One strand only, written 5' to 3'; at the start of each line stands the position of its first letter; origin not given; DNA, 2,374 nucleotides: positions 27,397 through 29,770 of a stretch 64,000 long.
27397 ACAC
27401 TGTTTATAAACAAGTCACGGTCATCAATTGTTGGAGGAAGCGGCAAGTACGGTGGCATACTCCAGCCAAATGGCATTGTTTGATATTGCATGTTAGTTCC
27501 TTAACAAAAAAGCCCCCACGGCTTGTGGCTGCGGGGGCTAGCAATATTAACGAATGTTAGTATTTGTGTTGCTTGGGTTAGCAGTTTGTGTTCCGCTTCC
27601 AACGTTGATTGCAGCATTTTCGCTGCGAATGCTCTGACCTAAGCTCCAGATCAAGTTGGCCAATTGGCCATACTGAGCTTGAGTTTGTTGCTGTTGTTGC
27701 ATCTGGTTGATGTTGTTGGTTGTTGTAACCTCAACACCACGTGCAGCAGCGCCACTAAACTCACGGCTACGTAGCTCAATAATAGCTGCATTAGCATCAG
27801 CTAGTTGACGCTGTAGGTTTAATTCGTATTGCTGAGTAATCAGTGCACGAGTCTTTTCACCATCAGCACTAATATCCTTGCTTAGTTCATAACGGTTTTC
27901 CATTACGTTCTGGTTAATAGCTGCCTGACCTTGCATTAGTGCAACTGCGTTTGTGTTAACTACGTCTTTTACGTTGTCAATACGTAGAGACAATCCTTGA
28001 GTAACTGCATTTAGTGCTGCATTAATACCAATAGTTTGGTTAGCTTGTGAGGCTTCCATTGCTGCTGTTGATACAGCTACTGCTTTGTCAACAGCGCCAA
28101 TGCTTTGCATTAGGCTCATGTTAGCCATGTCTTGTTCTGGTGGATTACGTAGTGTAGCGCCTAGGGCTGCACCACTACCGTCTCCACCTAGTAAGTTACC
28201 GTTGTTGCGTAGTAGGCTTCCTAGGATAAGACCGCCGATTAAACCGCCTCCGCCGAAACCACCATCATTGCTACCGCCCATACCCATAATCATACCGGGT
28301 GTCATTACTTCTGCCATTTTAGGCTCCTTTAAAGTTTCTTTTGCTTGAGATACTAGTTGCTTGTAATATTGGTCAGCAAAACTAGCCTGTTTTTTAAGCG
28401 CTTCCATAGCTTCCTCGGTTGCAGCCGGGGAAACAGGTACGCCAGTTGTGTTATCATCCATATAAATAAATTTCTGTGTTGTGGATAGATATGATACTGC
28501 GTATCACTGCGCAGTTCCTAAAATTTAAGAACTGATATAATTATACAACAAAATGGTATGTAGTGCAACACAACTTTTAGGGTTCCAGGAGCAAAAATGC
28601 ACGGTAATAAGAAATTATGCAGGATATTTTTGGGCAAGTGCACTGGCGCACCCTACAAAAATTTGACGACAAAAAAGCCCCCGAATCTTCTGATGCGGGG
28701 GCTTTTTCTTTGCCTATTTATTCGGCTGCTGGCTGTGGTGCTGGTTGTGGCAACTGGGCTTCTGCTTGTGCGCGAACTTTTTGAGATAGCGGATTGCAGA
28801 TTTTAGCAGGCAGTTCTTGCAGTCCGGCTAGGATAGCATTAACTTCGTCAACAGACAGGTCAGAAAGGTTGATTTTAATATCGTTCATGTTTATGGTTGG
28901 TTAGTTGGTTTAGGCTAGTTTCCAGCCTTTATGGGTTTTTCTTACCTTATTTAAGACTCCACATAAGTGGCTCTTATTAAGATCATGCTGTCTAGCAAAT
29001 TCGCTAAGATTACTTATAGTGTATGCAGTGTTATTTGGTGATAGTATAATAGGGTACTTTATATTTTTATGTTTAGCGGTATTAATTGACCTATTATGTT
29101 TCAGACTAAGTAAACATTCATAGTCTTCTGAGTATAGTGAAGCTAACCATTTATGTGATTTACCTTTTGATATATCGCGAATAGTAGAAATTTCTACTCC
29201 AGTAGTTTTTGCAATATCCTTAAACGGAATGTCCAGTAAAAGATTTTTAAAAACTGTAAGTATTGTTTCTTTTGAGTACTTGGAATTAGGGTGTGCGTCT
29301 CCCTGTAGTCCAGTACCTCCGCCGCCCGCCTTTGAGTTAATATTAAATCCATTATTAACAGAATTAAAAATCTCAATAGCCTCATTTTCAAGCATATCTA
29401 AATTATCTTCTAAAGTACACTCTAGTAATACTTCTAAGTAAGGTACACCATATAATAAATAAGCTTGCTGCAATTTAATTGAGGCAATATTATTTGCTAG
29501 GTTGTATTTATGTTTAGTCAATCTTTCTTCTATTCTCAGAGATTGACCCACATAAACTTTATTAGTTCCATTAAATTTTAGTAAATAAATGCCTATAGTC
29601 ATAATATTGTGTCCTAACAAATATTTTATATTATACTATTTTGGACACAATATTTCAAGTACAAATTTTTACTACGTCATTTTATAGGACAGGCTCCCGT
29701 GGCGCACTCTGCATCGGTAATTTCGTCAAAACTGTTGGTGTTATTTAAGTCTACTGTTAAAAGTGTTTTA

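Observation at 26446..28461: Phage-encoded Dps-like ferritin in an operon with a collagen-like protein and a Gly/Gln-rich protein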

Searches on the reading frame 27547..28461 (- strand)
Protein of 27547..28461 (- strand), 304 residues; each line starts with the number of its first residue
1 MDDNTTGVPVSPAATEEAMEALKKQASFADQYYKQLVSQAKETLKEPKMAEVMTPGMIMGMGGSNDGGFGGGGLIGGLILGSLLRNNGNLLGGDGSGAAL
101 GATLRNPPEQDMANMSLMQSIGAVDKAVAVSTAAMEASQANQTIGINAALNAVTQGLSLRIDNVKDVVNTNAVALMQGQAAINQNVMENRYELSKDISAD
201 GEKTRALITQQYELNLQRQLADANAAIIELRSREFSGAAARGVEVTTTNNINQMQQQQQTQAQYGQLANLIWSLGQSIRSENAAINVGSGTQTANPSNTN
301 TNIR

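Call 3: search_protein_families(library=pfam, proteins=[window:27547-28461:-], max_evalue=0.01)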
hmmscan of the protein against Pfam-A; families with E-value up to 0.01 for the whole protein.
window:27547-28461:- (304 aa): 1 family
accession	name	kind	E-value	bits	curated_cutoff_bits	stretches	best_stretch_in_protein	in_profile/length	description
PF08906.16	T6SS_Tdi1_C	-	0.005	17.1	27.4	0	20-66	9-55/75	T6SS immunity protein Tdi1, C-terminal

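Call 4: search_protein_families(library=phrogs, proteins=[window:27547-28461:-], max_evalue=0.01)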
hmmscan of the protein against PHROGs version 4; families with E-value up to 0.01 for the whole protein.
window:27547-28461:- (304 aa): 0 families

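Call 6: search_protein_families(library=ncbifam, proteins=[window:27547-28461:-], max_evalue=0.01)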
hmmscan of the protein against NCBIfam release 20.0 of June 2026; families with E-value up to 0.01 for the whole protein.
window:27547-28461:- (304 aa): 0 families

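Call 10: find_related_loci(query=window:27547-28461:-, collection=viral_contigs, flank=6000)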
Query window:27547-28461:- (304 aa) in viral_contigs; peptide patterns used: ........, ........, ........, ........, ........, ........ (x = any residue, [..] = any of these).
109 stretches matched a pattern; 82 encode a relative of the query (tblastn E <= 1e-3); the best 80 are kept; 80 distinct loci.
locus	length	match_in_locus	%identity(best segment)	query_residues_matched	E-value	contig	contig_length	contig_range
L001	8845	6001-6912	98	1-304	0e+0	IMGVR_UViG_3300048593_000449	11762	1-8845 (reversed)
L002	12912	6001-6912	90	1-304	4e-141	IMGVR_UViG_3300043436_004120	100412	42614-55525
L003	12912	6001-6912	84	1-304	3e-133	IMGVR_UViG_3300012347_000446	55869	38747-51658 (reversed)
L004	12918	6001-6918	79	1-304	2e-130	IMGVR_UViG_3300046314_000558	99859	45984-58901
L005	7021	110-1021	83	1-304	2e-121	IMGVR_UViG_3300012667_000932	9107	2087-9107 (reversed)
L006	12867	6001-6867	78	4-290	3e-119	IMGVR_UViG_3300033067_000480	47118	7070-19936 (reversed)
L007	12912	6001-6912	70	1-304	3e-112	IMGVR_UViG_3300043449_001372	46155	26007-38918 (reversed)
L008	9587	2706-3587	75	1-290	7e-113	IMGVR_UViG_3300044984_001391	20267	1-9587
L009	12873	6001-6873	73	1-290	1e-99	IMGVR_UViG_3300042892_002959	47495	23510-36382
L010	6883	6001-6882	66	6-292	2e-95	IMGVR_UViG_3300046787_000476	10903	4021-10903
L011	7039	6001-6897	63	3-304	5e-88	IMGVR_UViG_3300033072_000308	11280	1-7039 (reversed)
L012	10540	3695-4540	62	1-290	8e-87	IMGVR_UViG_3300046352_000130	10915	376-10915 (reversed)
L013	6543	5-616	77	101-304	1e-86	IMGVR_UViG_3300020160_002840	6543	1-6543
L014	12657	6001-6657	73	85-304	4e-86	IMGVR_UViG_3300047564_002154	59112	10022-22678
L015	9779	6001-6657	73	85-304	4e-86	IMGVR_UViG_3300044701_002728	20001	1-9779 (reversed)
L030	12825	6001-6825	62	28-304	2e-79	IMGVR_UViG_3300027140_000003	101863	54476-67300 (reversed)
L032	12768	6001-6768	70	45-304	2e-79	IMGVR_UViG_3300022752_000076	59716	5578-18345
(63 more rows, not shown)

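Call 13: search_dna_similar(query=window:27547-28461:-, collection=phages, mode=protein, max_rows=30, max_evalue=0.001)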
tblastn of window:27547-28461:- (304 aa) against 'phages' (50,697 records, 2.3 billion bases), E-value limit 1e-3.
Records with a match: 1; places in all: 1; records where one place covers at least 80% of the query: 0.
Best place of each record, by identity: <60% 1.
By first word of the organism name: Acinetobacter 1.
By host as written in the record: Acinetobacter tandoii W4-4-4 1.
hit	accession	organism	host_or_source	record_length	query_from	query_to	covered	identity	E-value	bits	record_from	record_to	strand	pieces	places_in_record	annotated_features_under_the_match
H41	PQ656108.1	Acinetobacter phage At2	Acinetobacter tandoii W4-4-4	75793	122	304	60%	32.4%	2e-10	67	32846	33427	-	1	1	hypothetical protein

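Call 15: get_annotated_region(hit=H41, flank=8000)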
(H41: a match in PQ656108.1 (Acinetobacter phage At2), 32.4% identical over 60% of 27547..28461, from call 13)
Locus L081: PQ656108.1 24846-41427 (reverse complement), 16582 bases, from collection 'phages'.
description: Acinetobacter phage At2, complete genome.
organism: Acinetobacter phage At2 (NCBI taxid 3385009)
taxonomy: Viruses; Duplodnaviria; Heunggongvirae; Uroviricota; Caudoviricetes
host: Acinetobacter tandoii W4-4-4; source: water; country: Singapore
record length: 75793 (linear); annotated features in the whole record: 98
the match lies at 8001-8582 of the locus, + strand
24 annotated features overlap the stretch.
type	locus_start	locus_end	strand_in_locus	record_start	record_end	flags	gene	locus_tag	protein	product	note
CDS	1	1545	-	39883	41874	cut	-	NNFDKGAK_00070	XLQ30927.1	ribonucleoside-diphosphate reductase large subunit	I4L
CDS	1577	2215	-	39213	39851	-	-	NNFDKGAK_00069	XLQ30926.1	putative flavin-dependent thymidylate synthase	-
CDS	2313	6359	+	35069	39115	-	-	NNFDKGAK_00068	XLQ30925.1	hypothetical protein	-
CDS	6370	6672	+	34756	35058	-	-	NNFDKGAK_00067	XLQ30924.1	hypothetical protein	-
CDS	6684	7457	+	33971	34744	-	-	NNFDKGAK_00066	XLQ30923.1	hypothetical protein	-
CDS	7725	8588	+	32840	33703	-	-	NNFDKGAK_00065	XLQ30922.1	hypothetical protein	-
CDS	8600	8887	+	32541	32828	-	-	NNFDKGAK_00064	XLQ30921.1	hypothetical protein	-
CDS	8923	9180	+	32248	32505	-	-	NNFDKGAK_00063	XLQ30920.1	hypothetical protein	-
CDS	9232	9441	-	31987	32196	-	-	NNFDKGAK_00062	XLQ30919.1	hypothetical protein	-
CDS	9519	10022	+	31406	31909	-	-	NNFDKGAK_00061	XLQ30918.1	hypothetical protein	-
CDS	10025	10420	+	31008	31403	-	-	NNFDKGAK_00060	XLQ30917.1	hypothetical protein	-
CDS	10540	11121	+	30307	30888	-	-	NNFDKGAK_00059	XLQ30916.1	hypothetical protein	-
CDS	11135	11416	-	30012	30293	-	-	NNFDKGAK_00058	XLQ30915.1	hypothetical protein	-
CDS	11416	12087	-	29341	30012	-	-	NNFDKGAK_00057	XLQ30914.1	hypothetical protein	-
CDS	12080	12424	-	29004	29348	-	-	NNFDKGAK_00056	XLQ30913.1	hypothetical protein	-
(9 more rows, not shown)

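Call 23: find_homologous_proteins(query=window:27547-28461:-, max_evalue=0.001)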
Query window:27547-28461:- (304 aa): 2110 proteins with E <= 0.001 among 8000 candidates; the best 120 are listed.
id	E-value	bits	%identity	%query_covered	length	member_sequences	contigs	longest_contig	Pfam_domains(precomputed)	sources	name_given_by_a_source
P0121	1.0e-181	620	99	100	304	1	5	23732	-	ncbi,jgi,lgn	jgi:hypothetical protein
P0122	1.9e-178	609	97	100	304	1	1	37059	-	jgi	jgi:hypothetical protein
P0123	5.9e-178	608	97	100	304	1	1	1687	-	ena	-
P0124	1.7e-175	600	96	100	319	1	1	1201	-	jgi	-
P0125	1.9e-175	600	96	100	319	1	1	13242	-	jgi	jgi:hypothetical protein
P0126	3.6e-175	599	96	100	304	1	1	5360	-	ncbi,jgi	jgi:hypothetical protein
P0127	7.3e-175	598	96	100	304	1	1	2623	-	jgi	jgi:hypothetical protein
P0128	3.2e-164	563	90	100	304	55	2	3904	-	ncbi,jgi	jgi:hypothetical protein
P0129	2.8e-161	553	82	95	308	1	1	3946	-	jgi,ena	jgi:hypothetical protein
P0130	6.6e-161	552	86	95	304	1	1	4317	-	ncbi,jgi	jgi:hypothetical protein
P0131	8.1e-161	552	82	100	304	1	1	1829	-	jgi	jgi:hypothetical protein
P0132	9.5e-161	551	84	100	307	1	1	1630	-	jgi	jgi:hypothetical protein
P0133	4.1e-160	549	86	95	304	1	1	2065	-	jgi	jgi:hypothetical protein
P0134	5.0e-160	549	83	100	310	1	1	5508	-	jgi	jgi:hypothetical protein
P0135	7.1e-160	549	82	100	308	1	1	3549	-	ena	-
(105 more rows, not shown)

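Call 37: predict_structure(alignment_id=A1)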
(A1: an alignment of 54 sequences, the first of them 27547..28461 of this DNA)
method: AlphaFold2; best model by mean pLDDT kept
length: 304 residues; sequences in the alignment: 54
mean_pLDDT: 64.0   pTM: 0.22
mean pLDDT of the five models: 64.0, 63.6, 63.2, 52.0, 51.3
residues with pLDDT >= 90: 21; 70-90: 109; 50-70: 74; < 50: 100
segments of 3 or more residues with pLDDT < 50: 1-11, 40-104, 240-245, 285-288, 290-293, 295-304
pLDDT, mean of each block of 10 residues (from residue 1): 42 54 58 55 44 36 36 39 44 40 54 77 82 85 87 87 90 90 91 89 87 84 80 58 52 65 70 61 50 43 38
secondary structure, 60 per line:
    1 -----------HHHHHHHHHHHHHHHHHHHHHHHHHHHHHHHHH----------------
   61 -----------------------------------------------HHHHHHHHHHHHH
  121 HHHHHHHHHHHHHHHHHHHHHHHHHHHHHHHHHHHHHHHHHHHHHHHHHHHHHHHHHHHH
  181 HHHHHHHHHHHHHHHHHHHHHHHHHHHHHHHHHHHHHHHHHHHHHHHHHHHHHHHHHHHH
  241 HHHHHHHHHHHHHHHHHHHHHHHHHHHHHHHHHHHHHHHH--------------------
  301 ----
elements in order: H12-44 H108-280

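Call 39: search_solved_structures(query=A1, max_evalue=1)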
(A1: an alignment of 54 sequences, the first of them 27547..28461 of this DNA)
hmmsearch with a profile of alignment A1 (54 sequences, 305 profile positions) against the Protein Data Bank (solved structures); distinct sequences matched with E-value up to 1: 0.

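Call 43: search_protein_families(library=pfam, proteins=[L030:860-1396:+, L030:1396-1902:+, L030:5201-5587:+, L030:5584-5886:+, L030:6849-7283:+, L030:7571-7969:+, L030:7979-8503:+, L030:8516-9013:+, L032:9293-9793:+, L032:6832-7470:+], max_evalue=0.001)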
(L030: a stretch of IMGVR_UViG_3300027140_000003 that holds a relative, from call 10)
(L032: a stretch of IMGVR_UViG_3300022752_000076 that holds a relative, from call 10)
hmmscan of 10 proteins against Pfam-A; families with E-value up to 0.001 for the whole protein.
L030:860-1396:+ (178 aa): 2 families
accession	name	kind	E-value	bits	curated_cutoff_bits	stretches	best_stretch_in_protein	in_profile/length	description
PF00578.27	AhpC-TSA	-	1.1e-20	74.2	26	1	4-140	1-124/124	AhpC/TSA family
PF08534.16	Redoxin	-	1.5e-07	31.8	26.6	1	24-148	21-139/148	Redoxin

L030:1396-1902:+ (168 aa): 1 family
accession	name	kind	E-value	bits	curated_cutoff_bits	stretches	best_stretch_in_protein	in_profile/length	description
PF02627.25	CMD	-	1.2e-09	38.5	23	1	90-166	1-76/84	Carboxymuconolactone decarboxylase family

L030:5201-5587:+ (128 aa): 1 family
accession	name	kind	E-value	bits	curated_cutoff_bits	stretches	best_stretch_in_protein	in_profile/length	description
PF01592.21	NifU_N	-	8.7e-54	181.5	22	1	2-127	1-126/127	NifU-like N terminal domain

L030:5584-5886:+ (100 aa): 1 family
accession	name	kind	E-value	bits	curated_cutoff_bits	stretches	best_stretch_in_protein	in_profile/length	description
PF01521.26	Fe-S_biosyn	-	8.5e-17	61.8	26.3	1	2-95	3-109/110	Iron-sulphur cluster biosynthesis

L030:6849-7283:+ (144 aa): 0 families

L030:7571-7969:+ (132 aa): 0 families

L030:7979-8503:+ (174 aa): 0 families

L030:8516-9013:+ (165 aa): 0 families

L032:9293-9793:+ (166 aa): 2 families
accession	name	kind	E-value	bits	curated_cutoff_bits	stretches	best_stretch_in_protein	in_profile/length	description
PF02915.23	Rubrerythrin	-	5.7e-16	59.6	22.8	1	22-161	1-136/137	Rubrerythrin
PF00210.30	Ferritin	-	7.2e-05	23.2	24.5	1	21-68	1-48/142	Ferritin-like domain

L032:6832-7470:+ (212 aa): 1 family
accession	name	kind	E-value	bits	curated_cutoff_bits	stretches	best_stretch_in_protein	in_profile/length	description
PF01391.23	Collagen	-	1.5e-09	37.9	27.2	1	38-90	4-56/60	Collagen triple helix repeat (20 copies)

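Call 59: search_protein_families(library=padloc, proteins=[window:27547-28461:-], max_evalue=0.01)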
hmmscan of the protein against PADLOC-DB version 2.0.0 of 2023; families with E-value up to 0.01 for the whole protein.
window:27547-28461:- (304 aa): 0 families

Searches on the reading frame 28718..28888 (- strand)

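Call 3: search_protein_families(library=pfam, proteins=[window:28718-28888:-], max_evalue=0.01)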
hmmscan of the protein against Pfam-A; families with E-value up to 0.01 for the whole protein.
window:28718-28888:- (56 aa): 0 families

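Call 4: search_protein_families(library=phrogs, proteins=[window:28718-28888:-], max_evalue=0.01)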
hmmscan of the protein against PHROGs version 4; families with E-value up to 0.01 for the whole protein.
window:28718-28888:- (56 aa): 1 family
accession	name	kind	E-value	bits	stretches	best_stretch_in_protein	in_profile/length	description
phrog_5963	-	lysis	0.0085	17.4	1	6-56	90-140/151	holin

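Call 59: search_protein_families(library=padloc, proteins=[window:28718-28888:-], max_evalue=0.01)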
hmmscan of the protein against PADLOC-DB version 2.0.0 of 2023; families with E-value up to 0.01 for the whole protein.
window:28718-28888:- (56 aa): 0 families

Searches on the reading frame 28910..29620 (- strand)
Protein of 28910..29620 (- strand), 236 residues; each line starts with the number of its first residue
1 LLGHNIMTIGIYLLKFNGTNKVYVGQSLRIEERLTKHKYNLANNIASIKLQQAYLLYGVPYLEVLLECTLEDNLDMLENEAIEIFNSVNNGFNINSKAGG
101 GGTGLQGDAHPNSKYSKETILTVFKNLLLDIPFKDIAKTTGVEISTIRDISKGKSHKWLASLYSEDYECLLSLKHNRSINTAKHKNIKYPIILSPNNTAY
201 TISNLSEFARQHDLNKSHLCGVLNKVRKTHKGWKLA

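Call 3: search_protein_families(library=pfam, proteins=[window:28910-29620:-], max_evalue=0.01)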
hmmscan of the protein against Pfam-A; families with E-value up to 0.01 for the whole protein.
window:28910-29620:- (236 aa): 1 family
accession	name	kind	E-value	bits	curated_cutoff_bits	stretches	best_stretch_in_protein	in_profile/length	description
PF01541.30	GIY-YIG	-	8.5e-05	23.2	22.6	1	10-87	3-74/78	GIY-YIG catalytic domain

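Call 4: search_protein_families(library=phrogs, proteins=[window:28910-29620:-], max_evalue=0.01)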
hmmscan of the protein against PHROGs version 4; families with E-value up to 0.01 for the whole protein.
window:28910-29620:- (236 aa): 7 families
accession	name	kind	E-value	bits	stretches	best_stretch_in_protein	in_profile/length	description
phrog_314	-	DNA, RNA and nucleotide metabolism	2.4e-15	57.5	1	7-234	177-386/574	homing endonuclease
phrog_7168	-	DNA, RNA and nucleotide metabolism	4.6e-10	40.4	1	11-172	4-159/284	homing endonuclease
phrog_2081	-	DNA, RNA and nucleotide metabolism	3.8e-09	37.2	1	179-235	190-248/433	HNH endonuclease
phrog_5123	-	DNA, RNA and nucleotide metabolism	1.1e-08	36.2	1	9-120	2-113/152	homing endonuclease with GIY-YIG motif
phrog_59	-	DNA, RNA and nucleotide metabolism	0.00027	21.4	1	112-221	245-312/423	HNH endonuclease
phrog_19106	-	unknown function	0.00041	21.4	1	10-104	33-129/197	-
phrog_21553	-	unknown function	0.0026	18.9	1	111-151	77-118/130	-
